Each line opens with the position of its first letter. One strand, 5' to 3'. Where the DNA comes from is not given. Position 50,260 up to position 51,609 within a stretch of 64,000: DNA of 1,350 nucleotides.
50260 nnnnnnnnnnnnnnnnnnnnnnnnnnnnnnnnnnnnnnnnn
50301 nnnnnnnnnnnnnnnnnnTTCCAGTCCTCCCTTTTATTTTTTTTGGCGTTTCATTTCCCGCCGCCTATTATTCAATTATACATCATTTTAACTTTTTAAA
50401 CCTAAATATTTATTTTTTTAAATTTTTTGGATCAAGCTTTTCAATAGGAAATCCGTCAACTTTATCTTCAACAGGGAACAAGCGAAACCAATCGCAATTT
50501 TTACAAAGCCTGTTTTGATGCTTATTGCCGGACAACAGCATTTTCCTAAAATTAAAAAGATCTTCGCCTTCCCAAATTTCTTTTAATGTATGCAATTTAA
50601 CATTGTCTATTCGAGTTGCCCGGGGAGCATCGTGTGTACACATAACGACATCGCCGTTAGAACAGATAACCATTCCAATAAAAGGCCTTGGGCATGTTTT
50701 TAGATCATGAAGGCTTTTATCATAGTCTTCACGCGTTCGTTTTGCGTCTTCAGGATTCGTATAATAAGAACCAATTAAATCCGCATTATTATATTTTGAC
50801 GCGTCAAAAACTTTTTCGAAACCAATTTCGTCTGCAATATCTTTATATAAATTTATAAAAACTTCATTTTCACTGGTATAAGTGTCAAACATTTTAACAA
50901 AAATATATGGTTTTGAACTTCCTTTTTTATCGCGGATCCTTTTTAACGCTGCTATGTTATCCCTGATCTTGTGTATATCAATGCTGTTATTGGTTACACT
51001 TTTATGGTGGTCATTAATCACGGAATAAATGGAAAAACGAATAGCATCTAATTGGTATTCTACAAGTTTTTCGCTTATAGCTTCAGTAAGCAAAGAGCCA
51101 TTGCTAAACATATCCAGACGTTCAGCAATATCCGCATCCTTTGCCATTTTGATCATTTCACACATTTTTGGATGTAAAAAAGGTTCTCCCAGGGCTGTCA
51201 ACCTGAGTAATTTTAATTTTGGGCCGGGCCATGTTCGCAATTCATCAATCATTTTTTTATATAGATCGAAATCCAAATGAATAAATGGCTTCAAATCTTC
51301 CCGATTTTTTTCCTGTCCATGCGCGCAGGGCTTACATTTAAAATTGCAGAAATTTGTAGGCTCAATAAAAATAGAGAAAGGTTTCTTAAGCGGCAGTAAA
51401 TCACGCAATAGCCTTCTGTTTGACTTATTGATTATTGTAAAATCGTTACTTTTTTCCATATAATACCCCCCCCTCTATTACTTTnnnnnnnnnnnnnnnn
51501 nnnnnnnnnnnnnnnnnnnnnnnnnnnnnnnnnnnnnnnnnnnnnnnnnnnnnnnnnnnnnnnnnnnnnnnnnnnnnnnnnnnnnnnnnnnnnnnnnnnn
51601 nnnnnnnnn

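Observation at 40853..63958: Glycan cluster unusually rich in radical SAM enzymes: three B12-binding (class B) plus two Cys-rich-extension radical SAMs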

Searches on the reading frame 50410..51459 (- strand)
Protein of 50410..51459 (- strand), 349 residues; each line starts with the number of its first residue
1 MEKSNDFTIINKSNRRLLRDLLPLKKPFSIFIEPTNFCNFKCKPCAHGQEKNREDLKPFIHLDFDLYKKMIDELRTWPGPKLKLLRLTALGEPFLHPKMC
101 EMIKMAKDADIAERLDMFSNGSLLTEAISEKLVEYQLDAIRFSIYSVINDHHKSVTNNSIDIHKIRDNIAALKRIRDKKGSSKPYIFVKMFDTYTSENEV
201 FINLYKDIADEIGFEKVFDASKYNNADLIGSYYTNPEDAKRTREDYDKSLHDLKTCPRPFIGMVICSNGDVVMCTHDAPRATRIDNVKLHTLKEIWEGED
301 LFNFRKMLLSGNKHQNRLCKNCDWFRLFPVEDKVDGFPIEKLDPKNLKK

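Call 3: search_protein_families(library=pfam, proteins=[window:50410-51459:-])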
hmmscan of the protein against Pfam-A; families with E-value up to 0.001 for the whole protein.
window:50410-51459:- (349 aa): 2 families
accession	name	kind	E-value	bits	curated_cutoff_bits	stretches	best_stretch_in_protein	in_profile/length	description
PF04055.27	Radical_SAM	-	1.2e-11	45.6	29.5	1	32-175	1-139/166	Radical SAM superfamily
PF13186.11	SPASM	-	1.2e-11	45.1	21.5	1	256-323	1-67/67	Iron-sulfur cluster-binding domain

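Call 6: search_protein_families(library=ncbifam, proteins=[window:50410-51459:-], max_evalue=0.00001)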
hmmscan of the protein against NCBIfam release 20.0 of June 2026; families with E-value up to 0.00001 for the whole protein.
window:50410-51459:- (349 aa): 17 families
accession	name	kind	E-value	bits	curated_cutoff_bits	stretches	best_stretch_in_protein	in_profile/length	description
TIGR04317.1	W_rSAM_matur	equivalog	1.1e-27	97.2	380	1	29-198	5-162/349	tungsten cofactor oxidoreductase radical SAM maturase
TIGR04311.1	rSAM_Geo_metal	subfamily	3e-18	66.1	400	1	27-184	2-151/423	radical SAM/SPASM family putative metalloenzyme maturase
NF033640.1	N_Twi_rSAM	subfamily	8.6e-14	51.4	170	1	254-322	3-69/398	twitch domain-containing radical SAM protein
TIGR02666.1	moaA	equivalog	2e-12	46.7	284.05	1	35-175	17-153/336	GTP 3',8-cyclase MoaA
NF038283.1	viperin_w_prok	equivalog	8.3e-11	41.6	180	1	35-175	9-150/281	viperin family antiviral radical SAM protein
TIGR04055.1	rSAM_NirJ2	equivalog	1.2e-10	41.4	500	1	34-176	6-134/326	putative heme d1 biosynthesis radical SAM protein NirJ2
NF050035.1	rSAM_WgK_link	exception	2.1e-10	40.1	650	1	26-165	7-136/367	radical SAM/SPASM peptide maturase WgkB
TIGR04321.1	spiroSPASM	subfamily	2.5e-09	36.4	250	0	263-325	447-505/510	spiro-SPASM protein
TIGR04251.1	SCM_rSAM_ScmF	equivalog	1.6e-08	34.3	400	1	30-155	6-124/353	SynChlorMet cassette radical SAM/SPASM protein ScmF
TIGR04054.1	rSAM_NirJ1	equivalog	1.8e-08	33.5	650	1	33-153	41-151/387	putative heme d1 biosynthesis radical SAM protein NirJ1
TIGR04545.1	rSAM_ahbD_hemeb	equivalog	9.8e-08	31.8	500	0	33-172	5-134/339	heme b synthase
TIGR02109.1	PQQ_syn_pqqE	equivalog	2.2e-07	30.1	381.35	0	25-156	4-125/358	pyrroloquinoline quinone biosynthesis protein PqqE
TIGR04426.1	rSAM_desII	equivalog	3.9e-07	29.2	450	1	27-181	113-261/468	dTDP-4-amino-4,6-dideoxy-D-glucose ammonia-lyase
TIGR04053.2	TIGR04053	equivalog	2.1e-06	27.2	395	1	25-158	5-131/366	TIGR04053 family radical SAM/SPASM domain-containing protein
TIGR03962.1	mycofact_rSAM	equivalog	4.6e-06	26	265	0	24-153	8-126/339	mycofactocin radical SAM maturase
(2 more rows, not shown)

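Call 12: find_homologous_proteins(query=window:50410-51459:-)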
Query window:50410-51459:- (349 aa): 153 proteins with E <= 0.001 among 2139 candidates; the best 120 are listed.
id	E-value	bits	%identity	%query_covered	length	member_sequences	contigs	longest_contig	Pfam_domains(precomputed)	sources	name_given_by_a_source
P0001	9.5e-238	806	100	100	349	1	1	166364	PF13186.12,PF04055.28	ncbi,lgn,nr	ncbi:MAG: radical SAM protein [bacterium]|nr:radical SAM protein [bacterium]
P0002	6.7e-177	606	72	99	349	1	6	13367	PF13186.12,PF04055.28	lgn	-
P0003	8.1e-175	599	72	98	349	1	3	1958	PF13186.12,PF04055.28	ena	-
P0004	1.8e-172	591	72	99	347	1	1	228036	PF13186.12,PF04055.28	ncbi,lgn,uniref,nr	ncbi:radical SAM protein [Clostridium chromiireducens]|uniref:Radical SAM protein n=1 Tax=Clostridiu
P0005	4.7e-169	580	70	98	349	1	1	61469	PF13186.12,PF04055.28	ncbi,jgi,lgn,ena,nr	ncbi:MAG: Radical domain protein [Firmicutes bacterium]|nr:Radical domain protein [Bacillota bacteri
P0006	2.7e-168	578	69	98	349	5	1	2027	PF13186.12,PF04055.28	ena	-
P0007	1.0e-167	576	69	99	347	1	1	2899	PF13186.12,PF04055.28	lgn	-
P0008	2.9e-167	574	70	100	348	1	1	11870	PF13186.12,PF04055.28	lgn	-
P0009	2.2e-166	571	66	99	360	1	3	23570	PF13186.12,PF04055.28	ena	-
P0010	1.6e-165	569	69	99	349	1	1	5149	PF13186.12,PF04055.28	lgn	-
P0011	1.3e-164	566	67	100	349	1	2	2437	PF13186.12,PF04055.28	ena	-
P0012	4.0e-164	564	68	98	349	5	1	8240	PF13186.12,PF04055.28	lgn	-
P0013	8.4e-163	560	68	98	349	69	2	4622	PF13186.12,PF04055.28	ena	-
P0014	1.1e-162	559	68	100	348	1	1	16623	PF13186.12,PF04055.28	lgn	-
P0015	3.7e-159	548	66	98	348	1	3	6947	PF13186.12,PF04055.28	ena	-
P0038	3.0e-133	462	58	97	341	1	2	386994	PF13186.12,PF04055.28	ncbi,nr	ncbi:MAG: molybdenum cofactor biosynthesis protein A [Lentisphaerae bacterium ADurb.Bin242]|nr:MAG: 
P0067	1.3e-127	444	57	97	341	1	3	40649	PF13186.12,PF04055.28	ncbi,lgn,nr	ncbi:MAG: SPASM domain-containing protein [Parabacteroides sp.]|nr:SPASM domain-containing protein [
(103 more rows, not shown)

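Call 13: find_encoding_contigs(protein=P0001, flank=10000, max_places=4)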
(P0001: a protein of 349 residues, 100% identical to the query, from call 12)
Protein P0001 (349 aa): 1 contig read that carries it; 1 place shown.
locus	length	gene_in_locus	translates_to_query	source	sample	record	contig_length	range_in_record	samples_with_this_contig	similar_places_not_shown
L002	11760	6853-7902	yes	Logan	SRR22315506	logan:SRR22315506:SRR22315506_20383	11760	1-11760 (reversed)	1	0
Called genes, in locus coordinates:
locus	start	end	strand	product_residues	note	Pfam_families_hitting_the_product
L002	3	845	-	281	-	?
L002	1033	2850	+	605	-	PF02776:TPP_enzyme_N, PF00205:TPP_enzyme_M, PF02775:TPP_enzyme_C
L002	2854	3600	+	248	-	PF00106:adh_short, PF01370:Epimerase (weak), PF13561:adh_short_C2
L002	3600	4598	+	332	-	PF01408:GFO_IDH_MocA, PF22725:GFO_IDH_MocA_C3, PF02894:GFO_IDH_MocA_C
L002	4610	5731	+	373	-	PF05050:Methyltransf_21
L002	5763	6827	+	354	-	PF04055:Radical_SAM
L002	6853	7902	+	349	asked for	PF04055:Radical_SAM, PF13186:SPASM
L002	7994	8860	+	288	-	PF03102:NeuB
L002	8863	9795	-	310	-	PF00535:Glycos_transf_2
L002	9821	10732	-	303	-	PF01370:Epimerase, PF16363:GDP_Man_Dehyd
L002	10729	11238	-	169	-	-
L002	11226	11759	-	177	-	?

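Call 14: find_encoding_contigs(protein=P0004, flank=10000, max_places=2)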
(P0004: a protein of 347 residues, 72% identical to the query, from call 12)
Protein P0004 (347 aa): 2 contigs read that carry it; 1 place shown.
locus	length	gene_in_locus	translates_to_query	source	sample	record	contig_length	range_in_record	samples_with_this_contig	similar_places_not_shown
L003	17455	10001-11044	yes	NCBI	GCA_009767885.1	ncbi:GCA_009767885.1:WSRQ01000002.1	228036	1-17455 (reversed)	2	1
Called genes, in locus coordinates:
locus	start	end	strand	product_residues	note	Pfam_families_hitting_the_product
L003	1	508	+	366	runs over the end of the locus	PF01041:DegT_DnrJ_EryC1, PF00155:Aminotran_1_2, PF00266:Aminotran_5, PF01053:Cys_Met_Meta_PP, PF01212:Beta_elim_lyase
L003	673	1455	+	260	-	PF00483:NTP_transferase, PF12804:NTP_transf_3 (weak)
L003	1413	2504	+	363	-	PF04321:RmlD_sub_bind, PF01073:3Beta_HSD, PF01370:Epimerase, PF02719:Polysacc_synt_2, PF16363:GDP_Man_Dehyd, PF07993:NAD_binding_4 (weak)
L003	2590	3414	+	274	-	PF03102:NeuB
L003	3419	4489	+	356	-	PF00702:Hydrolase (faint), PF13419:HAD_2 (faint), PF01380:SIS (faint), PF08282:Hydrolase_3, PF13580:SIS_2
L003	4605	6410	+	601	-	PF02776:TPP_enzyme_N, PF00205:TPP_enzyme_M, PF02775:TPP_enzyme_C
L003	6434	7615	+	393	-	PF13489:Methyltransf_23, PF07021:MetW (weak), PF13847:Methyltransf_31, PF08241:Methyltransf_11, PF08242:Methyltransf_12, PF13649:Methyltransf_25, PF22674:C2185-like_N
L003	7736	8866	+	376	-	PF17836:PglD_N (weak), PF22674:C2185-like_N (weak), PF05050:Methyltransf_21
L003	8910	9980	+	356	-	PF04055:Radical_SAM, PF13186:SPASM (faint)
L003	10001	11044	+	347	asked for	PF04055:Radical_SAM, PF13186:SPASM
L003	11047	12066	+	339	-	PF04055:Radical_SAM, PF13186:SPASM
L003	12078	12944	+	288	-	PF01370:Epimerase, PF04321:RmlD_sub_bind, PF16363:GDP_Man_Dehyd (faint)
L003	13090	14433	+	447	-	PF01041:DegT_DnrJ_EryC1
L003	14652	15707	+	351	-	PF00535:Glycos_transf_2, PF00515:TPR_1 (faint), PF07719:TPR_2 (faint), PF13181:TPR_8 (faint)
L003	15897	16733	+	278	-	PF00669:Flagellin_N, PF00700:Flagellin_C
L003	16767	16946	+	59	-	PF14070:YjfB_motility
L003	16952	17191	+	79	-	-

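Call 15: find_encoding_contigs(protein=P0038, flank=10000, max_places=2)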
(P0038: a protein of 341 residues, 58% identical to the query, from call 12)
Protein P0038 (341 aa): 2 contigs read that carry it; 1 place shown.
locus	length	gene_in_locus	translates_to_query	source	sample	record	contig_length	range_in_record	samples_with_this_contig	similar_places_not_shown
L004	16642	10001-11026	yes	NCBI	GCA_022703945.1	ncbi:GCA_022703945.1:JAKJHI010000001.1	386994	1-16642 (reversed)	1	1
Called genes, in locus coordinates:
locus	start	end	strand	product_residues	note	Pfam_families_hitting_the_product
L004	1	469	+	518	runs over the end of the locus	PF11412:DsbD_N, PF02683:DsbD_TM, PF00085:Thioredoxin, PF03190:Thioredox_DsbH (weak), PF13098:Thioredoxin_2, PF13899:Thioredoxin_7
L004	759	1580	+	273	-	PF00483:NTP_transferase, PF12804:NTP_transf_3 (weak)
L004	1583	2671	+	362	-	PF01073:3Beta_HSD, PF01370:Epimerase, PF02719:Polysacc_synt_2, PF04321:RmlD_sub_bind, PF16363:GDP_Man_Dehyd, PF07993:NAD_binding_4 (weak)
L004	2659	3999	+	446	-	PF01041:DegT_DnrJ_EryC1, PF01212:Beta_elim_lyase (weak)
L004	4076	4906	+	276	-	PF03102:NeuB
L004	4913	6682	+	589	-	PF02776:TPP_enzyme_N, PF00205:TPP_enzyme_M, PF02775:TPP_enzyme_C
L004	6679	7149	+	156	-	PF00702:Hydrolase (weak), PF08282:Hydrolase_3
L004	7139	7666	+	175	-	-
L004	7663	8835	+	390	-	PF13489:Methyltransf_23, PF07021:MetW (weak), PF08241:Methyltransf_11, PF08242:Methyltransf_12, PF13649:Methyltransf_25, PF13847:Methyltransf_31 (weak)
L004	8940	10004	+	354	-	PF04055:Radical_SAM, PF13186:SPASM (weak)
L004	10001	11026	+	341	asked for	PF04055:Radical_SAM, PF13186:SPASM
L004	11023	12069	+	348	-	PF04055:Radical_SAM, PF13186:SPASM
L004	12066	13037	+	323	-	PF01370:Epimerase, PF04321:RmlD_sub_bind (weak), PF01073:3Beta_HSD, PF07993:NAD_binding_4 (weak), PF16363:GDP_Man_Dehyd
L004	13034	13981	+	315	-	-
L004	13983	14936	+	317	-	-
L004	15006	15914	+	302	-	PF02311:AraC_binding (faint), PF13542:HTH_Tnp_ISL3 (faint), PF12833:HTH_18, PF00165:HTH_AraC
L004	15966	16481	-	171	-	PF02826:2-Hacid_dh_C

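Call 16: find_encoding_contigs(protein=P0067, flank=10000, max_places=2)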
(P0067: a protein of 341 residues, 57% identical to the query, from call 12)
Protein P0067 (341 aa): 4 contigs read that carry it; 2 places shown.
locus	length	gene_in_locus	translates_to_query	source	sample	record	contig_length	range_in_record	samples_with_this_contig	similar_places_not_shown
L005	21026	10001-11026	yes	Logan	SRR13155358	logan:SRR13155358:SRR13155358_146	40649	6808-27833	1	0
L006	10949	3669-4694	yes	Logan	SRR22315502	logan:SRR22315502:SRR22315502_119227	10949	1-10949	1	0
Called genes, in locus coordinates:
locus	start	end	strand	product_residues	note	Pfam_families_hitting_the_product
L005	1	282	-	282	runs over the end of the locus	PF07963:N_methyl (weak)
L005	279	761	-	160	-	PF07963:N_methyl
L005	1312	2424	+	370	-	PF01073:3Beta_HSD (weak), PF01370:Epimerase, PF02719:Polysacc_synt_2, PF04321:RmlD_sub_bind, PF16363:GDP_Man_Dehyd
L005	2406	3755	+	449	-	PF01041:DegT_DnrJ_EryC1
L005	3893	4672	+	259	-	PF00483:NTP_transferase, PF12804:NTP_transf_3 (weak)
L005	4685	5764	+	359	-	PF01073:3Beta_HSD, PF01370:Epimerase, PF02719:Polysacc_synt_2 (weak), PF16363:GDP_Man_Dehyd, PF07993:NAD_binding_4 (weak)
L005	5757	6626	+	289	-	PF03102:NeuB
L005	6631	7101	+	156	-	PF08282:Hydrolase_3, PF00702:Hydrolase (weak)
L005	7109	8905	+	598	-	PF02776:TPP_enzyme_N, PF00205:TPP_enzyme_M, PF02775:TPP_enzyme_C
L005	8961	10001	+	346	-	PF04055:Radical_SAM, PF13186:SPASM (faint)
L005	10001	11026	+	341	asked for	PF04055:Radical_SAM, PF13186:SPASM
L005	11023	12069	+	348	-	PF04055:Radical_SAM, PF13186:SPASM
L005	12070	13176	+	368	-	PF05050:Methyltransf_21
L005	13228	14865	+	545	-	PF02310:B12-binding, PF13174:TPR_6 (faint), PF04055:Radical_SAM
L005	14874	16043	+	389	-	PF07021:MetW (weak), PF13489:Methyltransf_23, PF13847:Methyltransf_31, PF08241:Methyltransf_11, PF08242:Methyltransf_12, PF13649:Methyltransf_25, PF08484:Methyltransf_14 (weak), PF22674:C2185-like_N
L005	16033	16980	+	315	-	PF00535:Glycos_transf_2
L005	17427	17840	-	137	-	-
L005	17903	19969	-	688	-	PF14559:TPR_19 (faint)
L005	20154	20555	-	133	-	PF07963:N_methyl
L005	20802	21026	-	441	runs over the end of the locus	PF00158:Sigma54_activat, PF14532:Sigma54_activ_2, PF00004:AAA, PF07724:AAA_2 (weak), PF07728:AAA_5, PF25601:AAA_lid_14, PF02954:HTH_8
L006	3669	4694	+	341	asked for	PF04055:Radical_SAM, PF13186:SPASM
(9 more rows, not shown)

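Call 30: search_solved_structures(query=window:50410-51459:-, max_evalue=0.001)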
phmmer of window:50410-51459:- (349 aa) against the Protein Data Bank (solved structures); distinct sequences matched with E-value up to 0.001: 4.
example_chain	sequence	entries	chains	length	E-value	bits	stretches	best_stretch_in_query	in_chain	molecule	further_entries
4m7t_A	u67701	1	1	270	6.1e-09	38.7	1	256-324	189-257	BtrN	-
4m7s_A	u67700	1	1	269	7.3e-09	38.5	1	256-325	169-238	BtrN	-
8hzv_A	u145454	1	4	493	3.8e-05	26.2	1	27-181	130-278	Radical S-Adenosyl-L-methionine Enzyme DesII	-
8hzy_A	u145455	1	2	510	4.2e-05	26.1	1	27-181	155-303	DesII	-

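Call 34: find_related_loci(query=A1, collection=genome_contigs, flank=10000)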
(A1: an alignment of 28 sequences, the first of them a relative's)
Query A1 (349 aa) in genome_contigs; peptide patterns used: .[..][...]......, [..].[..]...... (x = any residue, [..] = any of these).
377 stretches matched a pattern; 183 encode a relative of the query (tblastn E <= 1e-3); the best 80 are kept; 78 distinct loci.
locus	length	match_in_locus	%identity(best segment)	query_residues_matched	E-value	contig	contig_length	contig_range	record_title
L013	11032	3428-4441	57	7-344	2e-135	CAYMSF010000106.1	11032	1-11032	MAG TPA_asm: uncultured Victivallaceae bacterium isolate SRP272421_co3_131 genome assembly, contig: NODE_18091_length_11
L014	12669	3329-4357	56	2-344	2e-133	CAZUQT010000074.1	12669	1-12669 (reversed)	MAG TPA_asm: uncultured Elusimicrobiaceae bacterium isolate SRP302447_co3_112 genome assembly, contig: NODE_13896_length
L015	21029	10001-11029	56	2-344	2e-133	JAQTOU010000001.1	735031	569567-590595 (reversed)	MAG: Elusimicrobiales bacterium isolate STB_10 NODE_14_length_735031_cov_7.094020_Sandtown_B, whole genome shotgun seque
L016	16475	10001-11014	56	5-342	4e-131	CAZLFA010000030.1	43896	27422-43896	MAG TPA_asm: uncultured Syntrophaceae bacterium isolate SRP278314_co1_340 genome assembly, contig: NODE_1086_length_4389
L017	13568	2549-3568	54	5-344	3e-130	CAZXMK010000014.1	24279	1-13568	MAG TPA_asm: uncultured Syntrophaceae bacterium isolate SRP278314_co2_182 genome assembly, contig: NODE_2797_length_2427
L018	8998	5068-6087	54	5-344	3e-130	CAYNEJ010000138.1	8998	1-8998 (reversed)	MAG TPA_asm: uncultured Syntrophaceae bacterium isolate SRP192927_co6_611 genome assembly, contig: NODE_20301_length_899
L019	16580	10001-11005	58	7-342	4e-129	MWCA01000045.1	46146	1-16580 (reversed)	MAG: Lentisphaerae bacterium ADurb.Bin242 BWY31_contig000045, whole genome shotgun sequence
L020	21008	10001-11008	57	6-342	9e-129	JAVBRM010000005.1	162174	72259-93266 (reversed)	MAG: Victivallaceae bacterium isolate EPI_MAG_00195 c_000001263659, whole genome shotgun sequence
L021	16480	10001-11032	53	3-346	3e-124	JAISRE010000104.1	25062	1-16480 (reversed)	MAG: Synergistaceae bacterium isolate Kf353_bin45 k119_774450, whole genome shotgun sequence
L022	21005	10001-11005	52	7-341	2e-117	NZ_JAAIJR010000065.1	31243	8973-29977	Thiorhodococcus mannitoliphagus strain DSM 18266 NODE_65_length_31243_cov_26.364, whole genome shotgun sequence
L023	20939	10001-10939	50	30-342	2e-110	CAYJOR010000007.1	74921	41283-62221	MAG TPA_asm: uncultured Desulfovibrionaceae bacterium isolate ERP123703_co4_41 genome assembly, contig: NODE_92_length_7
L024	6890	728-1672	50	29-343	2e-109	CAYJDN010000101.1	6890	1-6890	MAG TPA_asm: uncultured Desulfovibrionaceae bacterium isolate ERP123703_co1_132 genome assembly, contig: NODE_11549_leng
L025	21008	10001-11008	55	7-342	7e-132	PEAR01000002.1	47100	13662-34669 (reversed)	MAG: Candidatus Omnitrophota bacterium isolate Cal1bin1 scaffold11, whole genome shotgun sequence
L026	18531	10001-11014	57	7-344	3e-136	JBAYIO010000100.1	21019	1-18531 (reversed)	MAG: Victivallaceae bacterium isolate SO_2016_GW1_32 scaffold04369_OW334_2016, whole genome shotgun sequence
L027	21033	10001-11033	56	1-344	3e-110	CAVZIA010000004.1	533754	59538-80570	MAG: uncultured Thermoleophilia bacterium isolate MFD02416.bin.2.102 genome assembly, contig: contig_17692, whole genome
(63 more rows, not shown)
